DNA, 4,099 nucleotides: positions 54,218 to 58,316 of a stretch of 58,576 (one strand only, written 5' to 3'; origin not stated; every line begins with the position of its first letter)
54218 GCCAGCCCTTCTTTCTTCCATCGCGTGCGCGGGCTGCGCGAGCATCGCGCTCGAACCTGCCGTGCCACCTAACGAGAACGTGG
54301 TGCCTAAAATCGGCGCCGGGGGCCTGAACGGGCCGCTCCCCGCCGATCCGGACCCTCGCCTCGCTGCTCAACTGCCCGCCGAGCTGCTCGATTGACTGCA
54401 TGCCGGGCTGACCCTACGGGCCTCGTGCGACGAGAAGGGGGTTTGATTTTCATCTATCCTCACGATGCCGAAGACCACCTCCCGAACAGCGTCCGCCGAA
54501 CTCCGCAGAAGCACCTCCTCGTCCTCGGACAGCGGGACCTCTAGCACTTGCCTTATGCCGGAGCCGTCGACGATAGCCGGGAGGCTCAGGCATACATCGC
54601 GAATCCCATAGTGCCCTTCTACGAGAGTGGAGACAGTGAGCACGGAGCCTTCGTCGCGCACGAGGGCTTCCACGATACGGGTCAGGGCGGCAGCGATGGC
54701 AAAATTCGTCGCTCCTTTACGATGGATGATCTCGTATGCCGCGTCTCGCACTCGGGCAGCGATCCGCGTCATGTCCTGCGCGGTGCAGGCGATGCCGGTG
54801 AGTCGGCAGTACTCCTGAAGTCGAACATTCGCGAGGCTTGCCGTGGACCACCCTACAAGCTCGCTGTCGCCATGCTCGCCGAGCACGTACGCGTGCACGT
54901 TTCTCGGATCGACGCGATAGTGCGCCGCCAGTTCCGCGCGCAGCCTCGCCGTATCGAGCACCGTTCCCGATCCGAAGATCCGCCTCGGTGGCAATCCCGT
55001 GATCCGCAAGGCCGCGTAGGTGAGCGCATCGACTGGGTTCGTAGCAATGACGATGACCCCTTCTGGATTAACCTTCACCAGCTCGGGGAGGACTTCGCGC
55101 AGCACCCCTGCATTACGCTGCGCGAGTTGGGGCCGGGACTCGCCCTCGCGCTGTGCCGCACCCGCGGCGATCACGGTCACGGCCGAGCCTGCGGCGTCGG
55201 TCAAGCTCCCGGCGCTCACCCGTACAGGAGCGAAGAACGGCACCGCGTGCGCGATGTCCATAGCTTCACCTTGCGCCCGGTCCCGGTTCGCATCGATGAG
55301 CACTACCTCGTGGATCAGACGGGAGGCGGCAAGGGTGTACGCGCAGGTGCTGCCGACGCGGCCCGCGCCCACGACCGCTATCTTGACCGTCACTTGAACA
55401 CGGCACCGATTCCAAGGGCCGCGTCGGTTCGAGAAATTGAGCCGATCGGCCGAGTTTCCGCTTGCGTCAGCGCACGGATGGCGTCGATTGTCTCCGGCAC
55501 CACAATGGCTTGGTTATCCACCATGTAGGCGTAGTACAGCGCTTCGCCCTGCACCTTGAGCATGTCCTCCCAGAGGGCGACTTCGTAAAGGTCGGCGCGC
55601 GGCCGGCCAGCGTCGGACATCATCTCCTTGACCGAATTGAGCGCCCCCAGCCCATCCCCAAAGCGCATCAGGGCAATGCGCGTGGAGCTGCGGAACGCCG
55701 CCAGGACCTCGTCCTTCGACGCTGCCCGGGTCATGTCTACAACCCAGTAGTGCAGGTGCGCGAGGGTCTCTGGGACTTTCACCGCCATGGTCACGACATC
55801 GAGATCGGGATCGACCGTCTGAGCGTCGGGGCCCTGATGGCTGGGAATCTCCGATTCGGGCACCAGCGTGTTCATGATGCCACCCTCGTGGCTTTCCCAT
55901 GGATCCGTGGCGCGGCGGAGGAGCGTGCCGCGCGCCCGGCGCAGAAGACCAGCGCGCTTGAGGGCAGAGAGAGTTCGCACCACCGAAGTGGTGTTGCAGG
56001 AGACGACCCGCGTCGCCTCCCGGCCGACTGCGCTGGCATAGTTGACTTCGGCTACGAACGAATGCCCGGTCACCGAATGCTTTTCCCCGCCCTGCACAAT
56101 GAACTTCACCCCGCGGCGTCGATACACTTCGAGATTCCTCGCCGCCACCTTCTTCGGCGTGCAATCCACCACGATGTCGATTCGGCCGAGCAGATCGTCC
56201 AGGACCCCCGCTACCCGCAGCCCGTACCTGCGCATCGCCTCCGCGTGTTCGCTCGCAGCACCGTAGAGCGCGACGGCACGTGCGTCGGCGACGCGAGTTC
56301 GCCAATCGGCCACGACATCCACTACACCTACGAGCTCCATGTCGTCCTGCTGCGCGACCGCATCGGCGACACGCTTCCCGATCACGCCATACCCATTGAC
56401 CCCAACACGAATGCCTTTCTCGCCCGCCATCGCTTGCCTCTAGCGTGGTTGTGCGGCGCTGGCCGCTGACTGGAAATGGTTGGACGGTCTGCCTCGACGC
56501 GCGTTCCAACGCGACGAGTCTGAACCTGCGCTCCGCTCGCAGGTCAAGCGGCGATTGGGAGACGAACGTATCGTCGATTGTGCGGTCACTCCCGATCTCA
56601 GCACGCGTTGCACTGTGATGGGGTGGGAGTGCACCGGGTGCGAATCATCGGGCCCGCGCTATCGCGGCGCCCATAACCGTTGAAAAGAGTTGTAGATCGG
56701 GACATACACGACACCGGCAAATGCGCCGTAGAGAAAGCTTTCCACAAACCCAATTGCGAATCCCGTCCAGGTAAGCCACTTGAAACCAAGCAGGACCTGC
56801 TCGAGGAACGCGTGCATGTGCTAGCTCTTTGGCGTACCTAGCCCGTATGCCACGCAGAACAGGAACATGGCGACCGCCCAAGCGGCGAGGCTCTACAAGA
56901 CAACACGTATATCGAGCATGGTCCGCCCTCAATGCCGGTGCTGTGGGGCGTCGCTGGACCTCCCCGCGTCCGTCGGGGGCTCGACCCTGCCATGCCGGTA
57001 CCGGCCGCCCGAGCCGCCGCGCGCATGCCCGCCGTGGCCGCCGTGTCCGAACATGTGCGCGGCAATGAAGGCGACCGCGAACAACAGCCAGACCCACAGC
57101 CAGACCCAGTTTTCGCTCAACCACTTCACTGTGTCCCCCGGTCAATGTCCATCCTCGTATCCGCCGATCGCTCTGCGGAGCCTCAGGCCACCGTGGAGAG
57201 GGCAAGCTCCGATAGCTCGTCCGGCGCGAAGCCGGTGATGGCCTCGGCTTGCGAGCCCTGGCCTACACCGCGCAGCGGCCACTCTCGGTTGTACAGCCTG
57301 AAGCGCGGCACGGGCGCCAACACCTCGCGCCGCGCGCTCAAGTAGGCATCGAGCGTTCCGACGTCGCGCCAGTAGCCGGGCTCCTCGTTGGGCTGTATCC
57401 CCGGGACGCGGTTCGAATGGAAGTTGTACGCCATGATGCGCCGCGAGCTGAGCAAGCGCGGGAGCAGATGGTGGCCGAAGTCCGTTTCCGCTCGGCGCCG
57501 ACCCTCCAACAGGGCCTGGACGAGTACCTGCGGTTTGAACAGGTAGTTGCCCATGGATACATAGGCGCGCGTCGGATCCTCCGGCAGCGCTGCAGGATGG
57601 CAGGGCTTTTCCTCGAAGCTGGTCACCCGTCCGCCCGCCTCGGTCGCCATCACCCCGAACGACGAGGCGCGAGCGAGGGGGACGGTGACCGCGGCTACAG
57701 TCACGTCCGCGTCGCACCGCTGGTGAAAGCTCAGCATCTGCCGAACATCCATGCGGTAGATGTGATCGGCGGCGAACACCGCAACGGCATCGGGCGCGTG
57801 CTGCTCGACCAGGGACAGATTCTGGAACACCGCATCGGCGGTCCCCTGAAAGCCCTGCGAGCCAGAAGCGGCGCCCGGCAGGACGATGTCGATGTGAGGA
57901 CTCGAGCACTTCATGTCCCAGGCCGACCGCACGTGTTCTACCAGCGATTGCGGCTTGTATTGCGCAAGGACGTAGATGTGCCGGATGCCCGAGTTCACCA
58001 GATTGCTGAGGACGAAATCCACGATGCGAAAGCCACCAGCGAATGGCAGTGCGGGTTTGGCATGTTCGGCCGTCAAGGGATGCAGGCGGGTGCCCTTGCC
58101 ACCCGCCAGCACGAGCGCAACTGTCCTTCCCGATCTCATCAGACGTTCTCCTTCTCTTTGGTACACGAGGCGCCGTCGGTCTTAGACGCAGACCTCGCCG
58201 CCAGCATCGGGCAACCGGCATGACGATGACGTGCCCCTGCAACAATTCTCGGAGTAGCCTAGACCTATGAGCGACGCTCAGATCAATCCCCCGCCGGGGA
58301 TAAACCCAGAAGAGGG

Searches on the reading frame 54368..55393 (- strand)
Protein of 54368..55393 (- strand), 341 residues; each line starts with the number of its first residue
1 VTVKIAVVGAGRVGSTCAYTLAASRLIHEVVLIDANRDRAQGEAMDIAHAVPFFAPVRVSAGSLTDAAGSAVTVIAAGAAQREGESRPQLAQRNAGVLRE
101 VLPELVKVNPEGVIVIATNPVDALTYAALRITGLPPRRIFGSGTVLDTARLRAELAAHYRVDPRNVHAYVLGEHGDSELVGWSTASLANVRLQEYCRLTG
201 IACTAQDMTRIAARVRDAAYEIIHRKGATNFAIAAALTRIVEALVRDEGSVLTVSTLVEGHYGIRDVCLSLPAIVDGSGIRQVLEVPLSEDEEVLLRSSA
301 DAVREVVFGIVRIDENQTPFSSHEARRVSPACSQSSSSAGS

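Call 72: search_protein_families(library=pfam, proteins=[window:54368-55393:-], max_evalue=0.001)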
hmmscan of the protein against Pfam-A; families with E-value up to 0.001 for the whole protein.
window:54368-55393:- (341 aa): 6 families
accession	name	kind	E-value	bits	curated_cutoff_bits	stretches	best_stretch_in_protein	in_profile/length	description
PF00056.29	Ldh_1_N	-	3.2e-36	124.9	27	1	3-141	1-141/141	lactate/malate dehydrogenase, NAD binding domain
PF02866.23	Ldh_1_C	-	2.5e-35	122.5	22.6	1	144-304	1-164/174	lactate/malate dehydrogenase, alpha/beta C-terminal domain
PF02254.24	TrkA_N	-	2.2e-05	25.2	23.8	1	5-45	1-39/116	TrkA-N domain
PF01266.30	DAO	-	0.00013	22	27.9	1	4-201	1-175/353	FAD dependent oxidoreductase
PF03435.24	Sacchrp_dh_NADP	-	0.00063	20.5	25.1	0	5-55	1-44/129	Saccharopine dehydrogenase NADP binding domain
PF03721.20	UDPG_MGDP_dh_N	-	0.00085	19.4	27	0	4-39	2-35/187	UDP-glucose/GDP-mannose dehydrogenase family, NAD binding domain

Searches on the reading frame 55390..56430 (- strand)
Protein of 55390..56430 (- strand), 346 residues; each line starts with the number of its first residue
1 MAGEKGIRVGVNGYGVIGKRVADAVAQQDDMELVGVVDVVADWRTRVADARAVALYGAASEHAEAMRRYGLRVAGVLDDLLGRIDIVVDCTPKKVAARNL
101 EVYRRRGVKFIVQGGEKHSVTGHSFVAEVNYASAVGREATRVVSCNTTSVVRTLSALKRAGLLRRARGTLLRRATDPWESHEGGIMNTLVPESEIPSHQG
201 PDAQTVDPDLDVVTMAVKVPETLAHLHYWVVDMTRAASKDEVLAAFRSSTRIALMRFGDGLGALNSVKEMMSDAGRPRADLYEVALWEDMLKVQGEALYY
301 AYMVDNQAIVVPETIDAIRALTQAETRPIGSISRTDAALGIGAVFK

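Call 72: search_protein_families(library=pfam, proteins=[window:55390-56430:-], max_evalue=0.001)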
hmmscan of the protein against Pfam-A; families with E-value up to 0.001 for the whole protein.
window:55390-56430:- (346 aa): 5 families
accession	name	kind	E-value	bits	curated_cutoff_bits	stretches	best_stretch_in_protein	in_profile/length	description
PF02800.25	Gp_dh_C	-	6.7e-08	32.7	24.4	1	194-299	52-153/158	Glyceraldehyde 3-phosphate dehydrogenase, C-terminal domain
PF01113.26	DapB_N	-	8.1e-08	32.8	25.6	1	7-112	1-96/124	Dihydrodipicolinate reductase, N-terminus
PF00044.30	Gp_dh_N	-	1.5e-07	32.1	31.7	1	7-64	1-57/101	Glyceraldehyde 3-phosphate dehydrogenase, NAD binding domain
PF03447.22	NAD_binding_3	-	0.00019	22.6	24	1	13-105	1-80/116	Homoserine dehydrogenase, NAD binding domain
PF01408.29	GFO_IDH_MocA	-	0.00045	21.3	24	0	7-93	1-72/120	Oxidoreductase family, NAD-binding Rossmann fold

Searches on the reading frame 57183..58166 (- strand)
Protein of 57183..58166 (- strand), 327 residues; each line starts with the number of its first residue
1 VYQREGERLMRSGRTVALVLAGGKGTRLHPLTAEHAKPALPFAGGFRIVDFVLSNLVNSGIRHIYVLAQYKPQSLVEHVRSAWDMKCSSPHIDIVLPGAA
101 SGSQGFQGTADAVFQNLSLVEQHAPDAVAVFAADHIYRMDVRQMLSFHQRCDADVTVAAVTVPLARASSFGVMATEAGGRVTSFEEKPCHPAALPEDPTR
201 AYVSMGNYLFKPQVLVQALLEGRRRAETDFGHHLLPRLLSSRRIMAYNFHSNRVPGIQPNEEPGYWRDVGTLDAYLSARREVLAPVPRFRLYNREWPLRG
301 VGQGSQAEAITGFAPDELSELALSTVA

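Call 72: search_protein_families(library=pfam, proteins=[window:57183-58166:-], max_evalue=0.001)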
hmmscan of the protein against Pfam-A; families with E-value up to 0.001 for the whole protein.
window:57183-58166:- (327 aa): 2 families
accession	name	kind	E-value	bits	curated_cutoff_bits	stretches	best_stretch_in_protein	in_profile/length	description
PF00483.29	NTP_transferase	-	4.5e-57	193.9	21.2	1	17-282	2-242/245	Nucleotidyl transferase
PF12804.13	NTP_transf_3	-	1.3e-07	32.4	27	1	17-159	1-122/160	MobA-like NTP transferase domain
